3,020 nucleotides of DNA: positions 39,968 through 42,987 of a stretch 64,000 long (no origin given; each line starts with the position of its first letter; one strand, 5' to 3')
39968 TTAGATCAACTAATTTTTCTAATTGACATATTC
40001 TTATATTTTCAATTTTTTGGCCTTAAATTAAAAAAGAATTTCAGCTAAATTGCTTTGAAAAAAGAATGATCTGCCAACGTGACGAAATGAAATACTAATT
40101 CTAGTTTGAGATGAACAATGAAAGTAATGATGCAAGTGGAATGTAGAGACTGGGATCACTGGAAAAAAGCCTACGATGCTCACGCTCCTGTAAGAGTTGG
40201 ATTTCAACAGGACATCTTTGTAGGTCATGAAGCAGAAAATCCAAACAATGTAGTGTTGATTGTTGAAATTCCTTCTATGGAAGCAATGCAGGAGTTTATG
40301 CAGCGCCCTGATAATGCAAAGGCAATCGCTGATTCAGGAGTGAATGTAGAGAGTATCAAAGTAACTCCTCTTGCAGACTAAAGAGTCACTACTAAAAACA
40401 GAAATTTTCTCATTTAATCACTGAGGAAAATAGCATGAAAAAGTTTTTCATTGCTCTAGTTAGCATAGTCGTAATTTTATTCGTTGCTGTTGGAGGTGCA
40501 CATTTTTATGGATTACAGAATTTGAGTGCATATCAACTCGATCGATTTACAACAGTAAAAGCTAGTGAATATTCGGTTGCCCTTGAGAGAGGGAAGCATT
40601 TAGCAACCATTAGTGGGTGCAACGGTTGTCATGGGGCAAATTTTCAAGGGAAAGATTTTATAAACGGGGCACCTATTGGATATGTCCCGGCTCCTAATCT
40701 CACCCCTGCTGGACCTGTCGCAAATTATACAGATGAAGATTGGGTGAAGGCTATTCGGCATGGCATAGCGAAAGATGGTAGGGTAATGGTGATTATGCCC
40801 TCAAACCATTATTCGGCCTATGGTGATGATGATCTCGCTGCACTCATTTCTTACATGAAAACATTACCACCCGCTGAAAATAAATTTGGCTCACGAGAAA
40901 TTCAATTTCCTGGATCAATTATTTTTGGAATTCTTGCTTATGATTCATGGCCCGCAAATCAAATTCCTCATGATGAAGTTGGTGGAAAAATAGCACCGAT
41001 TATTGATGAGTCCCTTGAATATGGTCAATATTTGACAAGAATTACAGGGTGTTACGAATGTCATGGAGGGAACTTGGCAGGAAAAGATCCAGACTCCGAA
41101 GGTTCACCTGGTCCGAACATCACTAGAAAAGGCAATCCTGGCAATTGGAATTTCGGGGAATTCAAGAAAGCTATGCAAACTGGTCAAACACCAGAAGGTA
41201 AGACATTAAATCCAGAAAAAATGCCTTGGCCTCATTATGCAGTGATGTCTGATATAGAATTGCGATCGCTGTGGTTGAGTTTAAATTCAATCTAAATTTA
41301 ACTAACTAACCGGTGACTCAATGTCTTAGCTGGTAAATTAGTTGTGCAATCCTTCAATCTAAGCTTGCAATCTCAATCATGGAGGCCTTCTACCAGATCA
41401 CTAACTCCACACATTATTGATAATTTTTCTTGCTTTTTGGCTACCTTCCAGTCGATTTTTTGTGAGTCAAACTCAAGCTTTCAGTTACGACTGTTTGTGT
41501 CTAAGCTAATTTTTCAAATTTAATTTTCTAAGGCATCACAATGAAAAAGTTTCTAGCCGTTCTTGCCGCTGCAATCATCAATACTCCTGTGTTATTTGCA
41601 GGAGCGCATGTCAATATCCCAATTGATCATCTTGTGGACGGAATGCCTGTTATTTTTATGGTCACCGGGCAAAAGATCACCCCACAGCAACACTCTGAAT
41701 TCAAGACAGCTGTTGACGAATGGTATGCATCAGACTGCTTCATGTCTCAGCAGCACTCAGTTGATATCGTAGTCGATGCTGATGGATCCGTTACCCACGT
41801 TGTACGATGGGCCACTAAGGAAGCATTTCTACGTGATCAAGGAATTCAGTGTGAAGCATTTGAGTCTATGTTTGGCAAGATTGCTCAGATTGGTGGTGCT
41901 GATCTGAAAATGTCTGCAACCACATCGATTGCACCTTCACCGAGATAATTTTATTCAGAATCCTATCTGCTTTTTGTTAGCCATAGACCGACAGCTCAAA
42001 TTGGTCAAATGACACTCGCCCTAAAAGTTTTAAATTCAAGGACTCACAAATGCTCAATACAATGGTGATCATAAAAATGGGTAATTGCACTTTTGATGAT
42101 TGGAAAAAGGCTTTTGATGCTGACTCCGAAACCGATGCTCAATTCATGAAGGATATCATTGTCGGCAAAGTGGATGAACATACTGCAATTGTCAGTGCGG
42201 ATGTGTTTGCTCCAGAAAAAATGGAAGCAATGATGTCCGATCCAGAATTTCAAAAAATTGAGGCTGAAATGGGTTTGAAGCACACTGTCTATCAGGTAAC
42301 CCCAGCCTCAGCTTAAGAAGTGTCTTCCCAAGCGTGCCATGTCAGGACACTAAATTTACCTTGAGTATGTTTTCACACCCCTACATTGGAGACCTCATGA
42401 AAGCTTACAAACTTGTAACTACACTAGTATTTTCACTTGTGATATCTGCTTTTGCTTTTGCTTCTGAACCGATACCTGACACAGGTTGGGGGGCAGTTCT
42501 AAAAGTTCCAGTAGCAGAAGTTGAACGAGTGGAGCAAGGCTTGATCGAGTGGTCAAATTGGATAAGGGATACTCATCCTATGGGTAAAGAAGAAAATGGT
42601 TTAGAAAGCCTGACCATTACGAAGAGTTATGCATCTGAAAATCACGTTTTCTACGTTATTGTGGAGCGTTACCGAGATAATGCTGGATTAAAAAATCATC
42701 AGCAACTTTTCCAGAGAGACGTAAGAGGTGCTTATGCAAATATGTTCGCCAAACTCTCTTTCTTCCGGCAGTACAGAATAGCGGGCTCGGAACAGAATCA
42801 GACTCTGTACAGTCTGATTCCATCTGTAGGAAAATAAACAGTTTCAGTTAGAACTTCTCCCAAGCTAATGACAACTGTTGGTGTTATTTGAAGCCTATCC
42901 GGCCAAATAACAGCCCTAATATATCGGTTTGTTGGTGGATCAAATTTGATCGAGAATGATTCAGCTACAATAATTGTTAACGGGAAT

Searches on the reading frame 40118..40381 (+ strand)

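Call 11: search_protein_families(library=pfam, proteins=[window:40118-40381:+], max_evalue=0.01)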
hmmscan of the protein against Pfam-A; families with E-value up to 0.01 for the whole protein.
window:40118-40381:+ (87 aa): 1 family
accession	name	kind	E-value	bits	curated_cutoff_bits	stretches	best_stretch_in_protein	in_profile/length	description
PF12594.13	DUF3764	-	0.0012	19.4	24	1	12-83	14-85/89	Protein of unknown function (DUF3764)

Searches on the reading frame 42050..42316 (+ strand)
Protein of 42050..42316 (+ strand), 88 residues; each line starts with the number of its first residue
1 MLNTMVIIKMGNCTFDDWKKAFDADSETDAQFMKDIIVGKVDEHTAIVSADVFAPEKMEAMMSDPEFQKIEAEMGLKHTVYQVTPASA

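Call 11: search_protein_families(library=pfam, proteins=[window:42050-42316:+], max_evalue=0.01)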
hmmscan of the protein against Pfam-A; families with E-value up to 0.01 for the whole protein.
window:42050-42316:+ (88 aa): 1 family
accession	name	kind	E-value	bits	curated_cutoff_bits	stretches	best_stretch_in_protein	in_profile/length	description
PF20278.3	CTD2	-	0.009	15.7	25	0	17-61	163-205/334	C-terminal domain 2 of the ABC-three component (ABC-3C) systems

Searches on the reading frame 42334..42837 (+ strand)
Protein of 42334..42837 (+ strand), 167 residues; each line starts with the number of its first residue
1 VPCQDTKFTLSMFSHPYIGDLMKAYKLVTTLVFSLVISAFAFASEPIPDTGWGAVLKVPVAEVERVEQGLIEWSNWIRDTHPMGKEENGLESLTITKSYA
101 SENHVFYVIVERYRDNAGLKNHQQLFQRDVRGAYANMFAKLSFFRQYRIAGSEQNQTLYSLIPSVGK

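Call 11: search_protein_families(library=pfam, proteins=[window:42334-42837:+], max_evalue=0.01)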
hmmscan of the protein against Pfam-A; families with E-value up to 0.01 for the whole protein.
window:42334-42837:+ (167 aa): 0 families

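Call 65: find_homologous_proteins(query=window:42397-42834:+, max_evalue=0.00001)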
Query seq(146 aa) (146 aa): 85 proteins with E <= 0.00001 among 95 candidates.
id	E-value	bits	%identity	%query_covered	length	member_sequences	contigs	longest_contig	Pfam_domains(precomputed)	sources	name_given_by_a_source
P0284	6.0e-90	317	99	100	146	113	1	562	-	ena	-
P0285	1.3e-69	251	79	99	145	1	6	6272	-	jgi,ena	jgi:hypothetical protein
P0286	1.3e-69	251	79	99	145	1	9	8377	-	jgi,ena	jgi:hypothetical protein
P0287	1.8e-69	250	79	99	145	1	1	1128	-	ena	-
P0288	1.8e-69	250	79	99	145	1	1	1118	-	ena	-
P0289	2.4e-69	250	79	99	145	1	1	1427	-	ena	-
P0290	2.5e-69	250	79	99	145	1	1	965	-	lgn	-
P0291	2.8e-68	246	77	100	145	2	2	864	-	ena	-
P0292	1.2e-67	244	75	99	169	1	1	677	-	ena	-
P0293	1.4e-67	244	76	98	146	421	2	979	-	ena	-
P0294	2.0e-67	244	79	92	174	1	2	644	-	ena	-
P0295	1.1e-52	196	66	86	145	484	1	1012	-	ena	-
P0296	3.5e-52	194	61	96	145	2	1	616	-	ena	-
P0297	2.1e-51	192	60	96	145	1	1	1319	-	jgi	jgi:hypothetical protein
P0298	3.0e-51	191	60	96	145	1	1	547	-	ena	-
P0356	1.0e-42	164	62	84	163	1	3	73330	-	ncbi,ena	-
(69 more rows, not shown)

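Call 66: find_encoding_contigs(protein=P0286, flank=8000, max_places=3)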
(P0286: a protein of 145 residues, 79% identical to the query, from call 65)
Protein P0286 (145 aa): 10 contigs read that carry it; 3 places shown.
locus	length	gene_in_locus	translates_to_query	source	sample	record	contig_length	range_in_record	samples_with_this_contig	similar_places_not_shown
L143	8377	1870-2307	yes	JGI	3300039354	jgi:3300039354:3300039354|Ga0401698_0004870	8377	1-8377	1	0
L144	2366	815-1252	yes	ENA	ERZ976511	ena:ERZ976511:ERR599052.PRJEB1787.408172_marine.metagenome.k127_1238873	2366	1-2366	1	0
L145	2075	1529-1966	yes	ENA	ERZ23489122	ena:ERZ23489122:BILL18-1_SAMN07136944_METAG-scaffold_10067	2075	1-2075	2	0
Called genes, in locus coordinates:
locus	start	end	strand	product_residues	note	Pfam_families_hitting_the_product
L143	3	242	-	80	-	?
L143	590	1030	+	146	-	PF00717:Peptidase_S24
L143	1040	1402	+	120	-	PF07883:Cupin_2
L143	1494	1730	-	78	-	-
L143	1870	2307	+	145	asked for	-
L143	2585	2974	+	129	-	PF02627:CMD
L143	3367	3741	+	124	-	PF07366:SnoaL (faint), PF12680:SnoaL_2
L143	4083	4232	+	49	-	-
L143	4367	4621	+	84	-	-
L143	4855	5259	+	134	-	-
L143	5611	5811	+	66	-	-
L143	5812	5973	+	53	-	-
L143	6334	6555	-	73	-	-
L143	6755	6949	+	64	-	PF00589:Phage_integrase (weak)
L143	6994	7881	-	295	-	PF05425:CopD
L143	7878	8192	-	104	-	PF04234:CopC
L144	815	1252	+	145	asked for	-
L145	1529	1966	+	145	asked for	-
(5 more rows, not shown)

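Call 67: find_encoding_contigs(protein=P0356, flank=10000, max_places=2)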
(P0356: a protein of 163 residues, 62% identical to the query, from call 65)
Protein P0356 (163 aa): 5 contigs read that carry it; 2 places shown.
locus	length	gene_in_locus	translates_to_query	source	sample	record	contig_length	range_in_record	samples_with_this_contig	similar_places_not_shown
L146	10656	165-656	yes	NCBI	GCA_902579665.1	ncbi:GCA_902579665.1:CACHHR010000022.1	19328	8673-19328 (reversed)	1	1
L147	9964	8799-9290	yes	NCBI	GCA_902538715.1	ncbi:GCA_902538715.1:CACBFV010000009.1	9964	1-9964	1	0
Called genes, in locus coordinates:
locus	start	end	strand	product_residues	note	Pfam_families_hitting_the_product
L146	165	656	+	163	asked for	-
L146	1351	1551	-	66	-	-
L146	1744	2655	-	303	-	PF00291:PALP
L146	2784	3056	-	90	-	-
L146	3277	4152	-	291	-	PF01435:Peptidase_M48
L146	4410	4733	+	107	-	-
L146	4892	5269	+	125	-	PF02635:DsrE (weak)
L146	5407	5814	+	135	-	PF07845:DUF1636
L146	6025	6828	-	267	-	PF03096:Ndr, PF12146:Hydrolase_4, PF00561:Abhydrolase_1, PF12697:Abhydrolase_6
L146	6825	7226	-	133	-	PF01042:Ribonuc_L-PSP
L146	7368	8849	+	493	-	PF00171:Aldedh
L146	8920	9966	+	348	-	PF00296:Bac_luciferase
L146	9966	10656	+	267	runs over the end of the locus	PF00378:ECH_1, PF16113:ECH_2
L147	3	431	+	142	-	?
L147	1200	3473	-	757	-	-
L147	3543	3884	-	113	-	PF22388:DUF6974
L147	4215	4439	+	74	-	-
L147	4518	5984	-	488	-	PF00263:Secretin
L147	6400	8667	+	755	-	-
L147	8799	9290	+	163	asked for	-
